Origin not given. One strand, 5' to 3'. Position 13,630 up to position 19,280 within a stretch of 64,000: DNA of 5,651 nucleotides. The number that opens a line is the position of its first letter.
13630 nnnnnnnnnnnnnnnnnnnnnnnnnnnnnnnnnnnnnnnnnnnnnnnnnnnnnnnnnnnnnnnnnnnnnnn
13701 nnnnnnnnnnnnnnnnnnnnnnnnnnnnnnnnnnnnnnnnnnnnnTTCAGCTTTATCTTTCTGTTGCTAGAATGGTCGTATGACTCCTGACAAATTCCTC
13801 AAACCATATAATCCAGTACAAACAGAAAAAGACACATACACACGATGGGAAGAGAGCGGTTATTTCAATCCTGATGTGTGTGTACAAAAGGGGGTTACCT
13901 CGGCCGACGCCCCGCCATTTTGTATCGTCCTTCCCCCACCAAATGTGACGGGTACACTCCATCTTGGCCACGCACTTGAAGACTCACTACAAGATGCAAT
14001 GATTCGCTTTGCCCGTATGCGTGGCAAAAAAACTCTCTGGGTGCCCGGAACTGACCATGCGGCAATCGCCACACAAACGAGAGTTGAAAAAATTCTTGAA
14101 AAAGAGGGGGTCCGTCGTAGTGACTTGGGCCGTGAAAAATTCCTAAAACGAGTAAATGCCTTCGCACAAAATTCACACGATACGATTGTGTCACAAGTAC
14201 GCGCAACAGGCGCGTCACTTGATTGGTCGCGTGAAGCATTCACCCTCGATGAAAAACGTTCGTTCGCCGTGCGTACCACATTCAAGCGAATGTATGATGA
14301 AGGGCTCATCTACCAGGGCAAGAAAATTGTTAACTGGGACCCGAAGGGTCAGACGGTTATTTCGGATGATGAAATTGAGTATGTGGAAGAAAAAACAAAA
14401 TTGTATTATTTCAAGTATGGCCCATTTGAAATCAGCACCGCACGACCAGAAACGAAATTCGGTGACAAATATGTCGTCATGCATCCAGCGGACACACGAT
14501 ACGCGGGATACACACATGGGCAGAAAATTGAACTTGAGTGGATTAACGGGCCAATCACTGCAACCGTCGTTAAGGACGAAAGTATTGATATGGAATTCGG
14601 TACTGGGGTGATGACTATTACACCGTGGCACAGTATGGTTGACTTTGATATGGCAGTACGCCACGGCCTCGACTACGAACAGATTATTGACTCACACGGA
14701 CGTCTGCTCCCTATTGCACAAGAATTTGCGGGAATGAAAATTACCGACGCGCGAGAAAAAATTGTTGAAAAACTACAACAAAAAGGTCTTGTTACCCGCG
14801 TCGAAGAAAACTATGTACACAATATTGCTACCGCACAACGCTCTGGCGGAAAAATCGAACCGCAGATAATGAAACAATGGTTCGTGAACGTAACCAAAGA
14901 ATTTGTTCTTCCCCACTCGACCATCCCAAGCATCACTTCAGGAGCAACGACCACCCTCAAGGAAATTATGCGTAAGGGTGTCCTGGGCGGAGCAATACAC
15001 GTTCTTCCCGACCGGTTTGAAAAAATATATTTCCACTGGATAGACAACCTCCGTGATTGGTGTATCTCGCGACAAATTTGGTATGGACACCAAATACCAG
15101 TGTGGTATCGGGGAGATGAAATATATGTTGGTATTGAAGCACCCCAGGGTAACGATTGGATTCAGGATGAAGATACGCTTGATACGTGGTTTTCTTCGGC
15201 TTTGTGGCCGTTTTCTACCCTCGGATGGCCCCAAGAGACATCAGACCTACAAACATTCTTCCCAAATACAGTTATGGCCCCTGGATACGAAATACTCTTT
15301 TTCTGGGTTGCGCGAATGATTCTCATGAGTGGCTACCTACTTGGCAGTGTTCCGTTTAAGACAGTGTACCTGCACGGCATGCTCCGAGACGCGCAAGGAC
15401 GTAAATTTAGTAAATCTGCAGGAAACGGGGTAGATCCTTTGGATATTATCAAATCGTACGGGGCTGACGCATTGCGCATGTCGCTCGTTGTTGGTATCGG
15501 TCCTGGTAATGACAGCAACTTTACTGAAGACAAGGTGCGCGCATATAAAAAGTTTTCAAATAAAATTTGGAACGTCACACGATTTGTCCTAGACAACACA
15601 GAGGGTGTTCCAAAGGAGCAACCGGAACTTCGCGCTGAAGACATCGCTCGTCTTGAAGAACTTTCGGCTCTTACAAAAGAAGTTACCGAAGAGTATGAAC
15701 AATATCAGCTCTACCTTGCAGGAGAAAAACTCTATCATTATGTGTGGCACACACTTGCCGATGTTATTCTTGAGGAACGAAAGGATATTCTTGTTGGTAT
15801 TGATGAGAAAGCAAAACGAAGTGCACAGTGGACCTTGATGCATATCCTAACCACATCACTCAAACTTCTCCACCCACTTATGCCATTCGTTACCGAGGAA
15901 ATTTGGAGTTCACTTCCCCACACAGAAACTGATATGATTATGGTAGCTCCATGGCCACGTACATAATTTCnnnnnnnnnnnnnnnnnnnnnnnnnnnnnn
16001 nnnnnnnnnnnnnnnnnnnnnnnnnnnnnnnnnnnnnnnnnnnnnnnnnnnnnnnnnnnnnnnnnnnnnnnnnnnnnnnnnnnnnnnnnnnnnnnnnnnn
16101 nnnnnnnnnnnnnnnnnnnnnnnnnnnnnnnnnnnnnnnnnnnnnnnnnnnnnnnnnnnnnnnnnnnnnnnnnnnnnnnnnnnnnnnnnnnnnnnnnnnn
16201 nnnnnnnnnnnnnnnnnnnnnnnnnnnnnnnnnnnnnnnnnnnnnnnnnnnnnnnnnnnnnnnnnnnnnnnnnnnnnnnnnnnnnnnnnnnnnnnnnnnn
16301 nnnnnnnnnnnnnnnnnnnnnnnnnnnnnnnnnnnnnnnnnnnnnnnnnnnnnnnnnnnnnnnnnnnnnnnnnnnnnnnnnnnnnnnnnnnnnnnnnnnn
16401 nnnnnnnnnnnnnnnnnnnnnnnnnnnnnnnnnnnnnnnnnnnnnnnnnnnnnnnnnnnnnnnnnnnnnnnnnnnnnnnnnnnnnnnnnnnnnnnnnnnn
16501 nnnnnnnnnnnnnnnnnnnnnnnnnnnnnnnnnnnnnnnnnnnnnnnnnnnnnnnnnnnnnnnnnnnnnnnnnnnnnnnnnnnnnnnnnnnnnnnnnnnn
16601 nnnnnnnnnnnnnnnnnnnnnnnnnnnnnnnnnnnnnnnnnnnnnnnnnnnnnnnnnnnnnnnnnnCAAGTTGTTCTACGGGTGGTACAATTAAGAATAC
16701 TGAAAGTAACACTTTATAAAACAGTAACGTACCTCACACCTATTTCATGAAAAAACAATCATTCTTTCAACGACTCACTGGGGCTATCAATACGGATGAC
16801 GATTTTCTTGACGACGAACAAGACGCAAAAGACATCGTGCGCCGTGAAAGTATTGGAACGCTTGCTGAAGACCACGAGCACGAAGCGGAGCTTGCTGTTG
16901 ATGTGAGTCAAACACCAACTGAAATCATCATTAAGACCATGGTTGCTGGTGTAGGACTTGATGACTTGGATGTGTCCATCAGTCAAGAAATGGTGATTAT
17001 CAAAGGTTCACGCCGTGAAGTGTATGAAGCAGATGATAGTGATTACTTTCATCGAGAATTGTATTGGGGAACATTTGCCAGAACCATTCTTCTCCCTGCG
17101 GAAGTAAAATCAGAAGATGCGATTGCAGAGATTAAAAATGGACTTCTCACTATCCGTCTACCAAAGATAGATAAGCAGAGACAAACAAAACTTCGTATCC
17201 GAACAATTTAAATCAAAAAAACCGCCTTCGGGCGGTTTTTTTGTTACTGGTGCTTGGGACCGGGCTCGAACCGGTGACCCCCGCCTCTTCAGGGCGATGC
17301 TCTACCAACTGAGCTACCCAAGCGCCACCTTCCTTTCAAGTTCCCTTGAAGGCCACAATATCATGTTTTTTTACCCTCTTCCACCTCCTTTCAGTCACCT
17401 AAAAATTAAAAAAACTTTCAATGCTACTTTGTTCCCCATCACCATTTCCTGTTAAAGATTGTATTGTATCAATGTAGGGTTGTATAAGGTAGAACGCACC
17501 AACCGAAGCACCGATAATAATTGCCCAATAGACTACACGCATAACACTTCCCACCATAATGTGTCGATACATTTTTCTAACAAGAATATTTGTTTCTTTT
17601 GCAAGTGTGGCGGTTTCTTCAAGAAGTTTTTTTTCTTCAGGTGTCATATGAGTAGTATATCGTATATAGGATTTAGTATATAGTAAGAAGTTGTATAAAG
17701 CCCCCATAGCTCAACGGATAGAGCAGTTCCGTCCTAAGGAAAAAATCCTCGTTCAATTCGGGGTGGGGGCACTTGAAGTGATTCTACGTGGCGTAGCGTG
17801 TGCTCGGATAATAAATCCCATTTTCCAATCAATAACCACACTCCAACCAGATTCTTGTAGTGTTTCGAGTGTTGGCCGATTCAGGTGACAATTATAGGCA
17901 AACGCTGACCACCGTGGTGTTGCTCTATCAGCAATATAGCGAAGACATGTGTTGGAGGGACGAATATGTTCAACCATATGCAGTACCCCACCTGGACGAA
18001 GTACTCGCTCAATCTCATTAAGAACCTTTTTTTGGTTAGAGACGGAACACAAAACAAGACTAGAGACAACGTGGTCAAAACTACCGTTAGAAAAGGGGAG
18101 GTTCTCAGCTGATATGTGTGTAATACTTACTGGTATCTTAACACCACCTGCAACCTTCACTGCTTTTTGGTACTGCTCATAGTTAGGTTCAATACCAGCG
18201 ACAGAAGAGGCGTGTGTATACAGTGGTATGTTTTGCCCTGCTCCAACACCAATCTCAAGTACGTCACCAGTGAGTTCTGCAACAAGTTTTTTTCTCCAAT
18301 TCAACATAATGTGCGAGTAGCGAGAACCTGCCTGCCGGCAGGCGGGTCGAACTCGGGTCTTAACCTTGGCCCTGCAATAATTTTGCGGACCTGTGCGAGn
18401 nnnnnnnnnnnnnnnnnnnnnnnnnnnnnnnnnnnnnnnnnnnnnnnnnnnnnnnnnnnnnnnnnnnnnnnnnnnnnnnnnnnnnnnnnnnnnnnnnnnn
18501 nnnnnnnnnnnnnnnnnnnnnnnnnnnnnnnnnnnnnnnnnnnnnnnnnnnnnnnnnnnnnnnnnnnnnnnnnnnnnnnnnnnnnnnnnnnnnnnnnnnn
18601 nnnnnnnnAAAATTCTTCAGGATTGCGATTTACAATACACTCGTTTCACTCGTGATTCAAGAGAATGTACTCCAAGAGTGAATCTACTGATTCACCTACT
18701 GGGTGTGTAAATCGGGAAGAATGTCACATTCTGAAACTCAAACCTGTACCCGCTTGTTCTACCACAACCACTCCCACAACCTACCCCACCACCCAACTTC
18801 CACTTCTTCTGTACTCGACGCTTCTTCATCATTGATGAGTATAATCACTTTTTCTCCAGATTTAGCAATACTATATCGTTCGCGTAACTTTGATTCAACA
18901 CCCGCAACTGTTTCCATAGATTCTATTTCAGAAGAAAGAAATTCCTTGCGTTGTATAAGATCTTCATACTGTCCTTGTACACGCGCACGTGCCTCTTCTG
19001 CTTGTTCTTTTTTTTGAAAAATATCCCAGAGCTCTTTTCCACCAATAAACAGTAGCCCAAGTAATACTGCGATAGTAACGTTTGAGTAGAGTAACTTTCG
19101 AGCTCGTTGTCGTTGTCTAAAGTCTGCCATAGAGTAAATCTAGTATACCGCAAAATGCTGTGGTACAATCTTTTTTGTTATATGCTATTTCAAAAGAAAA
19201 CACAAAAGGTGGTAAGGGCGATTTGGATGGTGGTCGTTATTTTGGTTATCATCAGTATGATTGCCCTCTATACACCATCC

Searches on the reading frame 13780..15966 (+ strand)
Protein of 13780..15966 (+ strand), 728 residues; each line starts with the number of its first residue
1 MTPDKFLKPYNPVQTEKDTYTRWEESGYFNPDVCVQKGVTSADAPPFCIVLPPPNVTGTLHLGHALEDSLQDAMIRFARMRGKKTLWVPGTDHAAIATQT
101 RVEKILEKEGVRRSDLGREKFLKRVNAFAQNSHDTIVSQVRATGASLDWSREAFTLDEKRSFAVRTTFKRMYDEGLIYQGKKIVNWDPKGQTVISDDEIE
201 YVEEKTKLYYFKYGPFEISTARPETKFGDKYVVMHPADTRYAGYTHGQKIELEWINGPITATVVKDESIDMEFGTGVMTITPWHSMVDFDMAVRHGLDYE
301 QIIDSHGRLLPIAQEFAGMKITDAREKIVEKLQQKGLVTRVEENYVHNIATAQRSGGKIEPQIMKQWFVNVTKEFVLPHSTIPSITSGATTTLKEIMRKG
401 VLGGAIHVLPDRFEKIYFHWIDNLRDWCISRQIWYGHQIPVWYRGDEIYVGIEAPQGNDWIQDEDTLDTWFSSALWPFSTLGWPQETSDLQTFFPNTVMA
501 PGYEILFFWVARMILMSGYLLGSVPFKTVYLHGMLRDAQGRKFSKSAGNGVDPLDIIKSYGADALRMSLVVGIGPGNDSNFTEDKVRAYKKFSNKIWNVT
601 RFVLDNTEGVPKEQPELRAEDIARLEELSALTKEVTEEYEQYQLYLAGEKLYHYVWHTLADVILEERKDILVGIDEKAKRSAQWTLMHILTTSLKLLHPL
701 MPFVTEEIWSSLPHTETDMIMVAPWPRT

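Call 107: search_protein_families(library=pfam, proteins=[window:13780-15966:+], max_evalue=0.001)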
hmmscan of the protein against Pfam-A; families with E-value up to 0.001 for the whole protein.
window:13780-15966:+ (728 aa): 3 families
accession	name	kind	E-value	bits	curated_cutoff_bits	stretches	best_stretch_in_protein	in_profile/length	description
PF00133.28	tRNA-synt_1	-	1.7e-121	406.3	22.7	2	19-448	2-254/414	tRNA synthetases class I (I, L, M and V)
PF08264.19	Anticodon_1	-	2.3e-26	92.9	25.1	1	625-726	5-105/148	Anticodon-binding domain of tRNA ligase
PF09334.17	tRNA-synt_1g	-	1.2e-22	80.7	20.1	2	409-587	206-372/391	tRNA synthetases class I (M)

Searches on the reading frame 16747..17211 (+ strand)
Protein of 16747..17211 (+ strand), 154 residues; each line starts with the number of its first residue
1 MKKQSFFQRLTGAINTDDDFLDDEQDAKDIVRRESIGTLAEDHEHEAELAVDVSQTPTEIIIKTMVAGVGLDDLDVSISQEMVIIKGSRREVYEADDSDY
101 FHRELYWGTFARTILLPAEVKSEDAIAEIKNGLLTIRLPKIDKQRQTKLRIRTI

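Call 107: search_protein_families(library=pfam, proteins=[window:16747-17211:+], max_evalue=0.001)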
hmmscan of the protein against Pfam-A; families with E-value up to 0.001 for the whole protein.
window:16747-17211:+ (154 aa): 1 family
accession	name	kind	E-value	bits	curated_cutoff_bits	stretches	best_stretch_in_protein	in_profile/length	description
PF00011.27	HSP20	-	2.5e-15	56.8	20.8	1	54-148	3-95/102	Hsp20/alpha crystallin family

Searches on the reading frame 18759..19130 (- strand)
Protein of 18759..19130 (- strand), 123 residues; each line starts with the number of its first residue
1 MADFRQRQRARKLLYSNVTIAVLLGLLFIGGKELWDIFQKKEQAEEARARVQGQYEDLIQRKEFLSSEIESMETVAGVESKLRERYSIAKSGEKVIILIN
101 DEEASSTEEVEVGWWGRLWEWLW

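Call 107: search_protein_families(library=pfam, proteins=[window:18759-19130:-], max_evalue=0.001)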
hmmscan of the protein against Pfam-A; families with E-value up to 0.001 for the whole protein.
window:18759-19130:- (123 aa): 1 family
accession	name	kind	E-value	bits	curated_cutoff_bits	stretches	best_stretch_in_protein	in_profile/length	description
PF04977.20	DivIC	-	3.3e-06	27.2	28.9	1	22-100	3-79/80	Septum formation initiator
